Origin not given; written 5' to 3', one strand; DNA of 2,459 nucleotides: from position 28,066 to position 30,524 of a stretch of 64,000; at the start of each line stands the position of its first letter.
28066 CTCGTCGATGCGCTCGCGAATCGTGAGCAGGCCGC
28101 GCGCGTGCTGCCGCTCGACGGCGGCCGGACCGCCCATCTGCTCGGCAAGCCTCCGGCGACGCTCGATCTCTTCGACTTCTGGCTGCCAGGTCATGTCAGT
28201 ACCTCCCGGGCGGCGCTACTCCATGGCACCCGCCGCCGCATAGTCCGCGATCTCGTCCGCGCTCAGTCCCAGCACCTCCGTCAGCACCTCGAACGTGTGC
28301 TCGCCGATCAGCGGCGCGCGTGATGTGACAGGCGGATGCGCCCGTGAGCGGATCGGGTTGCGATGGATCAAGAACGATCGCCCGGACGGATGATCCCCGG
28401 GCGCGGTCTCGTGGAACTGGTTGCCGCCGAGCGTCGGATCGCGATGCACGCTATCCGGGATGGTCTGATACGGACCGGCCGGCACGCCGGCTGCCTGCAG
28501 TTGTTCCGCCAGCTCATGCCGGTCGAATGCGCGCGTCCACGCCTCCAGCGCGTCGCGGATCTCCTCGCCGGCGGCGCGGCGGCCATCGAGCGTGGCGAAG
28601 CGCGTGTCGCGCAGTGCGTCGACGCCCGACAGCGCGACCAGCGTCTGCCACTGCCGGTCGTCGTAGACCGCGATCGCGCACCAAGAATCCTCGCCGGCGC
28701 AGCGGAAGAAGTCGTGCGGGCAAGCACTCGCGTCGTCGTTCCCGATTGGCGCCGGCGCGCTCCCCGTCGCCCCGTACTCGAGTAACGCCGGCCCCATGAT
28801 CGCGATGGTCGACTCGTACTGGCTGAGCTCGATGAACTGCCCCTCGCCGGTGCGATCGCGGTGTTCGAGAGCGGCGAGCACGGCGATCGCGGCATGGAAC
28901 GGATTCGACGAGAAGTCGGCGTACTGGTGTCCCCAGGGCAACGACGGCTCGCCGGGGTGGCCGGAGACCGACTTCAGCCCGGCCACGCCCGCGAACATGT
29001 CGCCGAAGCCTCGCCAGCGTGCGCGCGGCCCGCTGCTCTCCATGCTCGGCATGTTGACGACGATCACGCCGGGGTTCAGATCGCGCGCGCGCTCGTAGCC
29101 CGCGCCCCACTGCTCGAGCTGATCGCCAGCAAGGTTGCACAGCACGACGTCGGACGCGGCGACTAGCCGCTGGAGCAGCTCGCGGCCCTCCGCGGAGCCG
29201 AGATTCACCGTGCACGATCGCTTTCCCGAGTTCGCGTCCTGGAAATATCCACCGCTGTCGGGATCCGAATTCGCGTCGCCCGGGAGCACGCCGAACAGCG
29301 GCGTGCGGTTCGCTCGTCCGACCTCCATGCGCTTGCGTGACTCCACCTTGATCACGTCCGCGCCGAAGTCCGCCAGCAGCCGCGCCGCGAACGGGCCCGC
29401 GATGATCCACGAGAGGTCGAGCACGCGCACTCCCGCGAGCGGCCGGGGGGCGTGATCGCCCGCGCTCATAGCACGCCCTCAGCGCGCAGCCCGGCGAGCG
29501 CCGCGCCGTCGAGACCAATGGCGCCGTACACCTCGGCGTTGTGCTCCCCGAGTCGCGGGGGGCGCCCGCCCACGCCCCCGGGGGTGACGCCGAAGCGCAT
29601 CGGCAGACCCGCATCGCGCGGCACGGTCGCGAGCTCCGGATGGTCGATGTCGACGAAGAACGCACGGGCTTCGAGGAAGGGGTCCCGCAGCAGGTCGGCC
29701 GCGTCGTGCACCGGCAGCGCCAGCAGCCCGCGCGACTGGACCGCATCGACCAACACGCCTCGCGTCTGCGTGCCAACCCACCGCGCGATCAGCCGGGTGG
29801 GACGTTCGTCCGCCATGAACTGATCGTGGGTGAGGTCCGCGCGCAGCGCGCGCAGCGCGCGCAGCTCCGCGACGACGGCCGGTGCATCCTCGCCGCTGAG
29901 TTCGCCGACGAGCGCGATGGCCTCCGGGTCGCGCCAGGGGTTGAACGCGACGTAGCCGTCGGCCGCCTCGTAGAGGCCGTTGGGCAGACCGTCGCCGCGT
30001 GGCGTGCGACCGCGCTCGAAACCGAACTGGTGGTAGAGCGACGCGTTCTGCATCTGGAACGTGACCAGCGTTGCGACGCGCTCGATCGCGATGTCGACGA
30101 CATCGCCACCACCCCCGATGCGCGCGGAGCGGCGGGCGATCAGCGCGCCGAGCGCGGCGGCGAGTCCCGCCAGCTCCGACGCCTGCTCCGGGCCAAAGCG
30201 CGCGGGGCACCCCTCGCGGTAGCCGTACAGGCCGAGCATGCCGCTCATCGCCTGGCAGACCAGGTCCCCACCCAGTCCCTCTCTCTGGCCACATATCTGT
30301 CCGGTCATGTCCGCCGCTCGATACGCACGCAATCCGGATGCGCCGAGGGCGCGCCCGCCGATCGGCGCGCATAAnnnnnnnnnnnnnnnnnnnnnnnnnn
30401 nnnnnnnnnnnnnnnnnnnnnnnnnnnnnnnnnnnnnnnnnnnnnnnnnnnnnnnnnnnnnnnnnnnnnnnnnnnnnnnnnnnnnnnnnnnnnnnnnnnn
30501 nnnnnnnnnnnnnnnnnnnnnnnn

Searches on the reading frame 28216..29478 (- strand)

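Call 70: search_protein_families(library=pfam, proteins=[window:28216-29478:-], max_evalue=0.000001)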
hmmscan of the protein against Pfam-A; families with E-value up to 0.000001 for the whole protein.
window:28216-29478:- (420 aa): 1 family
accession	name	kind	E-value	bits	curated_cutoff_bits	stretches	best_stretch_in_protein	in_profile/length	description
PF02515.22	CoA_transf_3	-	5.1e-93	312.5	23.3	1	14-395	1-366/366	CoA-transferase family III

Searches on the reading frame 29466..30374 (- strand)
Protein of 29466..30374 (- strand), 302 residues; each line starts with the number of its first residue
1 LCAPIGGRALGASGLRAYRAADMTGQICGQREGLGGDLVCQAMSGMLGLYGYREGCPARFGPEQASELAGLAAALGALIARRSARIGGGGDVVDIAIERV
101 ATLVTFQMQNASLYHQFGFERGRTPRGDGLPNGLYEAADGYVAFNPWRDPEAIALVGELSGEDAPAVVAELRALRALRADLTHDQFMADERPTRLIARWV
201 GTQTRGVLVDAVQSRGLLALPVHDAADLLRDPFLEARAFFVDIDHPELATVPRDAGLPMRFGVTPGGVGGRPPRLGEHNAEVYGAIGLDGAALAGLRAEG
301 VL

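Call 70: search_protein_families(library=pfam, proteins=[window:29466-30374:-], max_evalue=0.000001)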
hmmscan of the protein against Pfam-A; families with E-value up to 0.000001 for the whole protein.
window:29466-30374:- (302 aa): 1 family
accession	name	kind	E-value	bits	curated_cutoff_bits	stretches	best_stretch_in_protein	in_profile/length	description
PF02515.22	CoA_transf_3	-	3.4e-28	99.3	23.3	1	30-279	128-366/366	CoA-transferase family III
